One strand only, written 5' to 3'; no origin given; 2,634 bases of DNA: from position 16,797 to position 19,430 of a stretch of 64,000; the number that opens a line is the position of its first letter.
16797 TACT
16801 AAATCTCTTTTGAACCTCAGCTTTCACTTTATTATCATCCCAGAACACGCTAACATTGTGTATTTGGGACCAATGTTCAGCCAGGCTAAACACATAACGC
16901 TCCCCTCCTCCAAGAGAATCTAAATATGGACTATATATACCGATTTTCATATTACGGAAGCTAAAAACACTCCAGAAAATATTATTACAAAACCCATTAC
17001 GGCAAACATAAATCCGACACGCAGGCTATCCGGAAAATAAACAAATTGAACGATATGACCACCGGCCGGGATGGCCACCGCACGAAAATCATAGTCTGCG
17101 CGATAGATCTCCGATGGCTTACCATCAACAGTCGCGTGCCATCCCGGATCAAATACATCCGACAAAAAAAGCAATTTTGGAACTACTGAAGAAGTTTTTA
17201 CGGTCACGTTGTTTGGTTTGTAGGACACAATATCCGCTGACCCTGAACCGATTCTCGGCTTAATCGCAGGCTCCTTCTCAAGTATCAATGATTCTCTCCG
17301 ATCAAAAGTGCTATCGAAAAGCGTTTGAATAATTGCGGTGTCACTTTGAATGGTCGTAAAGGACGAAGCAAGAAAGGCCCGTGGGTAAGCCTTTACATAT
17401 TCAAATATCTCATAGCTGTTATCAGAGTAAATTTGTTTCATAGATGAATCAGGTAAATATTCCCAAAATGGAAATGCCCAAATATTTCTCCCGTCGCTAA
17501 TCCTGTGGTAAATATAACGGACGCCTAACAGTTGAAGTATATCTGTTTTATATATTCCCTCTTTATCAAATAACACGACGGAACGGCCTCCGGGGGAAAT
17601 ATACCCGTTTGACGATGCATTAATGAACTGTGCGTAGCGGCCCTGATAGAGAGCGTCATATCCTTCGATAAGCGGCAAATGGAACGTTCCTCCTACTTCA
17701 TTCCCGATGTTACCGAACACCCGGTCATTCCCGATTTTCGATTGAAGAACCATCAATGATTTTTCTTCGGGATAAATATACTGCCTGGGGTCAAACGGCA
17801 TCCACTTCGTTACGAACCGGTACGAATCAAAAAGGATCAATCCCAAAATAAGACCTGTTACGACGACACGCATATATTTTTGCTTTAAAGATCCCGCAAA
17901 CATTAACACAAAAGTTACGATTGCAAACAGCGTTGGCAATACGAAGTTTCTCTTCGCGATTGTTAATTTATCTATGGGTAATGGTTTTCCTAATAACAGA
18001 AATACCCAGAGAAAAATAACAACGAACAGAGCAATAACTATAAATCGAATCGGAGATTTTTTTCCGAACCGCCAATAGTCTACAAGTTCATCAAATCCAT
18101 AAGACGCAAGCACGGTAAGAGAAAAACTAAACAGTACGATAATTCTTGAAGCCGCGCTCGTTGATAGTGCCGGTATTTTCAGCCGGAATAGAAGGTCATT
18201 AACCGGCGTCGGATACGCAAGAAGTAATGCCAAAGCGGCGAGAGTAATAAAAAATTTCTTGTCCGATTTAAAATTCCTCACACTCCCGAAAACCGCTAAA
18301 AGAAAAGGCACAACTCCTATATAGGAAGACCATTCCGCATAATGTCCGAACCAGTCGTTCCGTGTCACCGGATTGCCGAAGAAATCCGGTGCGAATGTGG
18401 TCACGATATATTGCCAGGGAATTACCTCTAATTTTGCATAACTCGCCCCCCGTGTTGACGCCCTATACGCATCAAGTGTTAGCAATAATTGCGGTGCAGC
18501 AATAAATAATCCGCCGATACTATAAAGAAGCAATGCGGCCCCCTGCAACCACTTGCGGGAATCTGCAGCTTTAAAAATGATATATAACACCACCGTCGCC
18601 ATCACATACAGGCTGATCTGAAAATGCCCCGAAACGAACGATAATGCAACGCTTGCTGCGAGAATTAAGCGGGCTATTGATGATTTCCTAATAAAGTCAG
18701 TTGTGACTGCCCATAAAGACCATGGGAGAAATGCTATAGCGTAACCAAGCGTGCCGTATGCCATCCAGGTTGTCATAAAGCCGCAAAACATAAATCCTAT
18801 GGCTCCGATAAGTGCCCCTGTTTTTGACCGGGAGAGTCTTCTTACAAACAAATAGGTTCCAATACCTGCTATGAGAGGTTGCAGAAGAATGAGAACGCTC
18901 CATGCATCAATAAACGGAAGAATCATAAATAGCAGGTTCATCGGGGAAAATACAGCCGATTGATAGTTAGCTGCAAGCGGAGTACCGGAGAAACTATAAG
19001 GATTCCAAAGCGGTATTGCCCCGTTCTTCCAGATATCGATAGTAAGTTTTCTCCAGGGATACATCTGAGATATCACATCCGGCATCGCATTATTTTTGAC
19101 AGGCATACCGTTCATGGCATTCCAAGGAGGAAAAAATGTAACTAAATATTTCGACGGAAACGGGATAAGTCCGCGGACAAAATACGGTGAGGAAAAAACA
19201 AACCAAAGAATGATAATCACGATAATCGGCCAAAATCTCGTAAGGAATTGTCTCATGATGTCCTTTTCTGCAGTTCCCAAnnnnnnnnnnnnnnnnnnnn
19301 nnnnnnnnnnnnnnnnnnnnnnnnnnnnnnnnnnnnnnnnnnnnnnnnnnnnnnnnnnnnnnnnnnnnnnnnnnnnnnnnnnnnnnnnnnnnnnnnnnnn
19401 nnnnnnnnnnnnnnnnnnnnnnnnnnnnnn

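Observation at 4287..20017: Four YfhO-family paralogs, two translationally coupled to upstream GT2/GT4 genes (CsbB-YfhO-like pairs)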

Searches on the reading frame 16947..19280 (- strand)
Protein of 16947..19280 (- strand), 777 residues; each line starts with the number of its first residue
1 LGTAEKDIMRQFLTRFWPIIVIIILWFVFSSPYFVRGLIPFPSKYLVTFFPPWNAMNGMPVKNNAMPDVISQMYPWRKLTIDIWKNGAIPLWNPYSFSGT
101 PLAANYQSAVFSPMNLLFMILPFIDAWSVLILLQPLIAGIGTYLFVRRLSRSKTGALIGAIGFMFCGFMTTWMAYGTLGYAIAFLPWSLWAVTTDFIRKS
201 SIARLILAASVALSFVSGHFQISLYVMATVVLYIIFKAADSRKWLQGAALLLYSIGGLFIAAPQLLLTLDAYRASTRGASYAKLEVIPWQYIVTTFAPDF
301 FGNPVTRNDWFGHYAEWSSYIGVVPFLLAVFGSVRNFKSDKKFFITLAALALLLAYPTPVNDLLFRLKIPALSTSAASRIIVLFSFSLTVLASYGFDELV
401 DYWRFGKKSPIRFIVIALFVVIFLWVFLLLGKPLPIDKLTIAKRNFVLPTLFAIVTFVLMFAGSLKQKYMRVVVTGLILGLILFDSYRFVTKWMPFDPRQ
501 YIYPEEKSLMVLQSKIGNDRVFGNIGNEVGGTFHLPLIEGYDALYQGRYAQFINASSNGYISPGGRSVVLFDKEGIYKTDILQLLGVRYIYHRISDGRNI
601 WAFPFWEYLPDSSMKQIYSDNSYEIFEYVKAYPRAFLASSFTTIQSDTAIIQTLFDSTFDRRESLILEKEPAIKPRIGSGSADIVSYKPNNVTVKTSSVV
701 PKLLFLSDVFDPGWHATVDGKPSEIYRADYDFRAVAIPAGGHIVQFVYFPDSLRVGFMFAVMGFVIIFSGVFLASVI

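Call 3: search_protein_families(library=pfam, proteins=[window:16947-19280:-], max_evalue=0.01)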
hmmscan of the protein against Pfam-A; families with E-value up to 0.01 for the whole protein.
window:16947-19280:- (777 aa): 1 family
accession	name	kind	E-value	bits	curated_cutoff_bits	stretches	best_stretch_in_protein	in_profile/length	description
PF09586.16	YfhO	-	2.8e-17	62.9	28.5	2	683-758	757-833/835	Bacterial membrane protein YfhO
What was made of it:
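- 16947..19256 (-): YfhO4, conserved core YfhO orthogroup (769 aa from the ATG at 19256). PF09586 62.9 bits (call 3).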

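Call 13: find_homologous_proteins(query=window:16947-19256:-, max_evalue=0.00001)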
Query window:16947-19256:- (769 aa): 1542 proteins with E <= 0.00001 among 8000 candidates; the best 120 are listed.
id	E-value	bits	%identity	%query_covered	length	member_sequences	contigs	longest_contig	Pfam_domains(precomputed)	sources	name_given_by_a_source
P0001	0.0e+0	1305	72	100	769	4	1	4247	PF09586.17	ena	-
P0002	0.0e+0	1180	66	99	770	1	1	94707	PF09586.17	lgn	-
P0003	0.0e+0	1172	67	97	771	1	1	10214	PF09586.17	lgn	-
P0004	0.0e+0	1141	64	99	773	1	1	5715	PF09586.17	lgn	-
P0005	0.0e+0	1116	63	99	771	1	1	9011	PF09586.17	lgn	-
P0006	0.0e+0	1111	62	99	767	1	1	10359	PF09586.17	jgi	jgi:hypothetical protein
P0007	0.0e+0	1098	60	99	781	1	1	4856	PF09586.17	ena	-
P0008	0.0e+0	1085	61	99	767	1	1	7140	PF09586.17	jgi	jgi:hypothetical protein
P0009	0.0e+0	1077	63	99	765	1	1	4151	PF09586.17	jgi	jgi:hypothetical protein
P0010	0.0e+0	1068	62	95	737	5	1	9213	PF09586.17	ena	-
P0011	0.0e+0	1067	61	99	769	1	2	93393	PF19510.6,PF09586.17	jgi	jgi:hypothetical protein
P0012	0.0e+0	1056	60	99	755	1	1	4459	PF09586.17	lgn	-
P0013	0.0e+0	1029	59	99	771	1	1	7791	PF09586.17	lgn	-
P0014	0.0e+0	1027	59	99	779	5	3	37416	PF09586.17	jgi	-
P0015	0.0e+0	1024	60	97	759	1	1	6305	PF09586.17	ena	-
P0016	0.0e+0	1019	59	98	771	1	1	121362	PF09586.17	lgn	-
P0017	0.0e+0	1019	59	97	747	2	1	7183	PF09586.17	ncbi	-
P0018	0.0e+0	1017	62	93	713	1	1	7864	PF19510.6,PF09586.17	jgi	jgi:hypothetical protein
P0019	0.0e+0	1017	57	98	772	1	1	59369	PF09586.17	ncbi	ncbi:MAG: YfhO family protein [Candidatus Gottesmanbacteria bacterium]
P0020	0.0e+0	1013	58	97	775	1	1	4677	PF09586.17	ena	-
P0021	0.0e+0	1013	58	99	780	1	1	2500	PF09586.17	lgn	-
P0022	0.0e+0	1012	58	98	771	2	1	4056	PF09586.17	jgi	-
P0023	0.0e+0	1012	57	98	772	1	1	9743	PF09586.17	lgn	-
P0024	0.0e+0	1011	60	97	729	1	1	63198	PF09586.17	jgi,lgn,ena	-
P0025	2.3e-298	1010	58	98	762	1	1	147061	PF09586.17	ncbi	-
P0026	2.7e-298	1010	58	98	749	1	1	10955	PF09586.17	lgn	-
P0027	4.0e-298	1009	60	98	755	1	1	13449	PF09586.17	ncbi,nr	ncbi:MAG: YfhO family protein [Candidatus Gottesmanbacteria bacterium]|nr:YfhO family protein [Candi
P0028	9.2e-298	1008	57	99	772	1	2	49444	PF09586.17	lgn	-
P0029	1.2e-297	1008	58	99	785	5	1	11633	PF09586.17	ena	-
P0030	4.7e-297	1006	58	98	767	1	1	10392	PF09586.17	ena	-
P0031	5.7e-297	1005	59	98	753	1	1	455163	PF09586.17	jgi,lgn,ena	jgi:hypothetical protein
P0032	9.6e-297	1005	57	97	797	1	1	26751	PF09586.17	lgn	-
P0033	5.1e-295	999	57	97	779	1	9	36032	PF09586.17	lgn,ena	-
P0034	6.3e-295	999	59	99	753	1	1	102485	PF09586.17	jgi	jgi:hypothetical protein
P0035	8.1e-295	998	59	96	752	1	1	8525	PF09586.17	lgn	-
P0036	8.3e-295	998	56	98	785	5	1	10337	PF09586.17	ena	-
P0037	1.1e-293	995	60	98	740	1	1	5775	PF09586.17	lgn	-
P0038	5.7e-293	992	59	99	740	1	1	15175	PF09586.17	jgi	jgi:hypothetical protein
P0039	8.4e-293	992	58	98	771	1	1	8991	PF09586.17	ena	-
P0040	7.2e-292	989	57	99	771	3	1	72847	PF09586.17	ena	-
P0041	1.9e-291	987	56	98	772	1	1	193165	PF09586.17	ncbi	-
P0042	2.0e-291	987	59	99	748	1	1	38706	PF09586.17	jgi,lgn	jgi:hypothetical protein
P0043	3.7e-291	986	58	98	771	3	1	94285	PF09586.17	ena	-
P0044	3.8e-291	986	58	97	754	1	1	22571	PF09586.17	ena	-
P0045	4.4e-291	986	57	99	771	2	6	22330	PF09586.17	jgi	-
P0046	5.4e-291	986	58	97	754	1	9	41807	PF09586.17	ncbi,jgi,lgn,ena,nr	ncbi:MAG: hypothetical protein UU25_C0008G0010 [Microgenomates group bacterium GW2011_GWB1_40_9]|nr:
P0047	5.5e-291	986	56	99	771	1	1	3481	PF09586.17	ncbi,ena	-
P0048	5.5e-291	986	58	97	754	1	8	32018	PF09586.17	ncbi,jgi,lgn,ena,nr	ncbi:MAG: hypothetical protein UT26_C0003G0007 [Microgenomates group bacterium GW2011_GWC1_39_12]|nr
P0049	6.5e-291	985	59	98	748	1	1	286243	PF09586.17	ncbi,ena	-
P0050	7.8e-290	982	56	99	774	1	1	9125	PF09586.17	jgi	jgi:Bacterial membrane protein YfhO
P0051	1.0e-289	981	57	99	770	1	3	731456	PF09586.17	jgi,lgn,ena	jgi:hypothetical protein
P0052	1.1e-289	981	58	97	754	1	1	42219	PF09586.17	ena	-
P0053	2.8e-289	980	56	98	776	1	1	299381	PF09586.17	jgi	jgi:hypothetical protein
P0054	2.2e-288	977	57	98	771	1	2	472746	PF09586.17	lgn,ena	-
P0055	6.8e-288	975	58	96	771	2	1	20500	PF09586.17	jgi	-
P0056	1.2e-287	975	57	99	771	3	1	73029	PF09586.17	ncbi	-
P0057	5.7e-287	972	58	99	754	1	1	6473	PF09586.17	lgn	-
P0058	2.3e-286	970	57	97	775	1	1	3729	PF09586.17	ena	-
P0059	3.2e-286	970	58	99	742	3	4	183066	PF09586.17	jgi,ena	-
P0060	5.3e-286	969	56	98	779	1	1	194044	PF09586.17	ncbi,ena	-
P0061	7.3e-286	969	58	99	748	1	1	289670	PF09586.17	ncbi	-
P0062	9.1e-286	968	56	99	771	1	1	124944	PF09586.17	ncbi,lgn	-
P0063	9.3e-286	968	57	99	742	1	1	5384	PF09586.17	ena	-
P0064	4.4e-285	966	57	99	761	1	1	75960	PF09586.17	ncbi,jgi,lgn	-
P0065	7.5e-285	965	56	96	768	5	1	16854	PF09586.17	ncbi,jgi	-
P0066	3.3e-284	963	56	100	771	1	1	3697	PF09586.17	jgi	-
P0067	2.2e-283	960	57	98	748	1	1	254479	PF09586.17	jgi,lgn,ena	-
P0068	3.3e-283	960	58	99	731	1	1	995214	PF09586.17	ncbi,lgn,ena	-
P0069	1.2e-282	958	56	96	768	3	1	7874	PF09586.17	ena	-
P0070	2.2e-282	957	58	97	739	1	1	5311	PF09586.17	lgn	-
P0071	1.7e-281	954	57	99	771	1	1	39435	PF09586.17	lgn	-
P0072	6.5e-281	952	56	98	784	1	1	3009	PF09586.17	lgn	-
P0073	4.3e-280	950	57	98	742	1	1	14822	PF09586.17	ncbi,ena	-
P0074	7.2e-279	946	57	93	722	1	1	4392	PF09586.17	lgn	-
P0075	1.3e-278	945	56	99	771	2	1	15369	PF09586.17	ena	-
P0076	4.7e-278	943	57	98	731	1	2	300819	PF09586.17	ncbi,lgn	-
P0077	7.4e-278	942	55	99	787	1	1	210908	PF09586.17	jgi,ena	-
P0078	7.6e-278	942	56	99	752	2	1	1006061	PF09586.17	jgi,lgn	jgi:hypothetical protein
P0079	1.3e-277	941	54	99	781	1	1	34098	PF09586.17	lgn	-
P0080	1.4e-277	941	55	99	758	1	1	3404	PF09586.17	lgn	-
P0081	1.4e-276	938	57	98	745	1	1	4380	PF09586.17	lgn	-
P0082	1.6e-276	938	56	98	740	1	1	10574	PF09586.17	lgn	-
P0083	2.1e-276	937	54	98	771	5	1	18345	PF09586.17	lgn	-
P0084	2.2e-276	937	55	98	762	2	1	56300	PF09586.17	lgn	-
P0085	1.9e-275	934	54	98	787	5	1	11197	PF09586.17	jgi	-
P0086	7.8e-275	932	58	99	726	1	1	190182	PF09586.17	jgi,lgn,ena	-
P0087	9.3e-275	932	57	92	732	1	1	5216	PF09586.17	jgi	-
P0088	1.1e-274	932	58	96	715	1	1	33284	PF09586.17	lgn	-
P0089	1.7e-274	931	56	97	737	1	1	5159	PF09586.17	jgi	jgi:hypothetical protein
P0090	3.6e-274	930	57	99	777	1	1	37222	PF09586.17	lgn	-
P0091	5.7e-274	929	55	99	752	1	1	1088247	PF09586.17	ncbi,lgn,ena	-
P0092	6.6e-274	929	58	96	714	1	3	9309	PF09586.17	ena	-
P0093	7.8e-274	929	55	95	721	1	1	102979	PF09586.17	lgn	-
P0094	8.6e-274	929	54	99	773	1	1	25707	PF09586.17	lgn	-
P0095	1.3e-273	928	55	98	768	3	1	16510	PF09586.17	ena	-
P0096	1.5e-273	928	55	97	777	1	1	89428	PF09586.17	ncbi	-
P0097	4.7e-273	926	56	98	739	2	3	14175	PF09586.17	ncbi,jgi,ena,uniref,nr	ncbi:MAG: putative membrane protein [Candidatus Woesebacteria bacterium GW2011_GWA1_38_8]|uniref:Put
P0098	1.6e-272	925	57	99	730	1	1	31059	PF09586.17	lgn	-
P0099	6.0e-272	923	55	98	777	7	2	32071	PF09586.17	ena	-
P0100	1.0e-271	922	52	99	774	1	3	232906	PF09586.17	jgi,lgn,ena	-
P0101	8.0e-271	919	53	97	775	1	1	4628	PF09586.17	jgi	jgi:Ca2+/Na+ antiporter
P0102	8.6e-271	919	55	98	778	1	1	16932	PF09586.17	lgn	-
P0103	1.3e-270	918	53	99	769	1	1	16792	PF09586.17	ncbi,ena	-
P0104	2.2e-270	917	54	99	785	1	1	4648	PF09586.17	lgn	-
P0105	2.5e-270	917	53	97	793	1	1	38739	PF09586.17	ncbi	-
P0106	4.2e-270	917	56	99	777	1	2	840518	PF09586.17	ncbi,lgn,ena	-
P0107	1.2e-269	915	57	92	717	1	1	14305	PF09586.17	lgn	-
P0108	1.4e-269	915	55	99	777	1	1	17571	PF09586.17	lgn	-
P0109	5.9e-269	913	55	97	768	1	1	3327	PF09586.17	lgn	-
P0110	1.2e-268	912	54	97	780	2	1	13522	PF09586.17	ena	-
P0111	4.0e-268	910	54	99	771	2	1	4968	PF09586.17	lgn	-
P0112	9.0e-268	909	53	99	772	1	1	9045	PF09586.17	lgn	-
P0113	1.2e-267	908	54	98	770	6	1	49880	PF09586.17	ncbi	-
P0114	1.8e-267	908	53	98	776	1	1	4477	PF09586.17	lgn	-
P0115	2.6e-266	904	55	97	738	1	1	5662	PF09586.17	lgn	-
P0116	6.1e-266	903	54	98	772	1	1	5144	PF09586.17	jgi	jgi:hypothetical protein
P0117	1.3e-265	902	54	97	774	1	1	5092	PF09586.17,PF24677.2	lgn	-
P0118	2.0e-265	901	55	99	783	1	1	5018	PF09586.17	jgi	jgi:hypothetical protein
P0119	7.4e-265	899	52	99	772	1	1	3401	PF09586.17,PF24677.2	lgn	-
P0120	9.2e-265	899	55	98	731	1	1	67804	PF09586.17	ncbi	-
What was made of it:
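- YfhO4 is the most strongly conserved of the four (52-72% across classes; call 13).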

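Call 15: find_related_loci(query=window:16947-19256:-, collection=genome_contigs, flank=10000)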
Query window:16947-19256:- (769 aa) in genome_contigs; peptide patterns used: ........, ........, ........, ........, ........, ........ (x = any residue, [..] = any of these).
172 stretches matched a pattern; 155 encode a relative of the query (tblastn E <= 1e-3); the best 80 are kept; 80 distinct loci.
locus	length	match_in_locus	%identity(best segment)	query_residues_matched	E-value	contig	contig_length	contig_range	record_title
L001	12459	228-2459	60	1-755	0e+0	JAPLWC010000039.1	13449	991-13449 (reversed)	MAG: Candidatus Gottesmanbacteria bacterium isolate LacPavin_0920_SED3_MAG_47_8 LacPavin_0920_SED3_scaffold_132373, whol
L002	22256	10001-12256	57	1-752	0e+0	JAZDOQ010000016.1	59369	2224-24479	MAG: Candidatus Gottesmanbacteria bacterium isolate MEGAHIT-group-0.784 k141_2556453, whole genome shotgun sequence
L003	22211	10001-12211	59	1-755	0e+0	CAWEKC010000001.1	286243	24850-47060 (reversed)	MAG: Candidatus Gottesmanbacteria bacterium isolate MFD05942.bin.1.195 genome assembly, contig: contig_12616, whole geno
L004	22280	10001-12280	57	1-760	0e+0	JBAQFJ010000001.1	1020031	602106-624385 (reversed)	MAG: Microgenomates group bacterium isolate MFD12003_ilm_asm_bin4 k127_26405, whole genome shotgun sequence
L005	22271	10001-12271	56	3-759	0e+0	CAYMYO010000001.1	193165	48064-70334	MAG TPA_asm: uncultured Gammaproteobacteria bacterium isolate SRP302447_co1_58 genome assembly, contig: NODE_264_length_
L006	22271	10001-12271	56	1-763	0e+0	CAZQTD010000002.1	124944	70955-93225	MAG TPA_asm: uncultured Gammaproteobacteria bacterium isolate binchicken_co58_20 genome assembly, contig: NODE_114_lengt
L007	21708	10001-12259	57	1-759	0e+0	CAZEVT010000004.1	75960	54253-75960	MAG TPA_asm: uncultured Gammaproteobacteria bacterium isolate SRP119689_co1_156 genome assembly, contig: NODE_347_length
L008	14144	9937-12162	58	3-744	0e+0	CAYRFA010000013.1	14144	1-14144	MAG TPA_asm: uncultured Gammaproteobacteria bacterium isolate SRP050083_co2_70 genome assembly, contig: NODE_3193_length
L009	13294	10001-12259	54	11-765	0e+0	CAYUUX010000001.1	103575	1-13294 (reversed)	MAG TPA_asm: uncultured Gammaproteobacteria bacterium isolate binchicken_co22_244 genome assembly, contig: NODE_190_leng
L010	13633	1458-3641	56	1-755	0e+0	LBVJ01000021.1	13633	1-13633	MAG: Candidatus Woesebacteria bacterium GW2011_GWA1_38_8 UT06_C0021, whole genome shotgun sequence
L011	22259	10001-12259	55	1-754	0e+0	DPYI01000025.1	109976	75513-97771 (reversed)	MAG TPA_asm: Patescibacteria group bacterium isolate UBA10108 contig_1397, whole genome shotgun sequence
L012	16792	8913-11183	53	1-762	0e+0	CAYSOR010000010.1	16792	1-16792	MAG TPA_asm: uncultured Gammaproteobacteria bacterium isolate binchicken_co266_188 genome assembly, contig: NODE_5667_le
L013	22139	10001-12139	55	7-758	0e+0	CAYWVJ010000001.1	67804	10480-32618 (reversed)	MAG TPA_asm: uncultured Gammaproteobacteria bacterium isolate SRP093762_co1_96 genome assembly, contig: NODE_257_length_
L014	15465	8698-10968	55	1-753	0e+0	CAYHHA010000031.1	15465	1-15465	MAG TPA_asm: uncultured Gammaproteobacteria bacterium isolate ERP119702_co3_129 genome assembly, contig: NODE_2639_lengt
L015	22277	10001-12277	53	1-762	0e+0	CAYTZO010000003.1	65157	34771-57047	MAG TPA_asm: uncultured Gammaproteobacteria bacterium isolate SRP093762_co1_179 genome assembly, contig: NODE_278_length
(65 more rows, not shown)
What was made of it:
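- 16947..19256 (-): Homologs at 52-72% across Gottesman-, Levy- and Woesebacteria (calls 13, 15).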

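Call 18: search_solved_structures(query=window:16947-19256:-, max_evalue=1)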
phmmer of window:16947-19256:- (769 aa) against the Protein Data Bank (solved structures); distinct sequences matched with E-value up to 1: 0.
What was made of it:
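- Tried and rejected: A PDB sequence search with YfhO4 found nothing at E <= 1 (call 18), so no solved YfhO exists to anchor catalytic residues.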

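Call 21: search_protein_families(library=ncbifam, proteins=[window:16947-19256:-], max_evalue=0.001)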
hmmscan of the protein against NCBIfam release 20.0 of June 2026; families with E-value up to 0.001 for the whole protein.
window:16947-19256:- (769 aa): 2 families
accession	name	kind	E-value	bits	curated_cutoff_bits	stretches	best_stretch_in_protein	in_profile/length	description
NF047590.1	GlcsyltransPgfM2Strep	equivalog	9.3e-05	20.8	1500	1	694-760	808-874/884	glycosyltransferase PgfM2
NF047589.1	GlcsyltransPgfM1Strep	equivalog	0.0006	17.9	1400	1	699-761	887-949/955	glycosyltransferase PgfM1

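Call 44: predict_structure(alignment_id=A1)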
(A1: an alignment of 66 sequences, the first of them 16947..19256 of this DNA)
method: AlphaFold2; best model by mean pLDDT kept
length: 769 residues; sequences in the alignment: 66
mean_pLDDT: 91.0   pTM: 0.91
mean pLDDT of the five models: 91.0, 89.0, 88.4, 88.0, 87.4
residues with pLDDT >= 90: 558; 70-90: 173; 50-70: 34; < 50: 4
segments of 3 or more residues with pLDDT < 50: none
pLDDT, mean of each block of 10 residues (from residue 1): 88 95 95 91 87 74 90 94 88 87 94 96 94 98 97 92 71 95 98 96 95 92 98 97 98 95 84 69 89 67 59 95 90 96 92 82 63 94 97 87 93 95 89 92 97 90 95 94 87 94 93 89 91 85 90 83 90 94 94 90 91 95 96 96 95 97 96 95 96 97 94 97 96 98 96 97 86
secondary structure, 60 per line:
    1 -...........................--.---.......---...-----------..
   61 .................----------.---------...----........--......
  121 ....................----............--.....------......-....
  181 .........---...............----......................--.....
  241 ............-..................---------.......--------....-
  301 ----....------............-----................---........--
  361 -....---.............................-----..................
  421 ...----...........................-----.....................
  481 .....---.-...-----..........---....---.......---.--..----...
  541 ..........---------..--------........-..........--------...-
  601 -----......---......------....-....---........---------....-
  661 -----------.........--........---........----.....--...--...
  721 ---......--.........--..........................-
elements in order (helices of 4 or more, strands of 3 or more residues): H2-28 H35-41 H59-77 H105-112 H115-140 H145-156 H159-163 H170-175 H177-189 H193-207 H212-233 H236-252 H254-266 H268-271 H281-287 H296-299 H305-308 H315-326 H332-347 H351-358 H362-365 H369-397 H403-423 H428-454 H460-485 H499-508 E512-515 H519-525 H539-550 H570-577 E579-585 E606-611 E615-620 E627-630 E632-635 H639-646 E656-659 E672-680 E683-690 E694-701 E706-710 E713-715 E718-720 E724-729 E732-740 H743-768
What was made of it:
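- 16947..19256 (-): AF2 pLDDT 91, pTM 0.91 (call 44).
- On YfhO family (Pfam PF09586), GT-C glycosyltransferases: The AF2 model shows helices to residue 485, an alpha/beta domain at 486-742 and a helix at 743-768 (call 44). YfhO4 model pLDDT 91 and pTM 0.91 (call 44).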
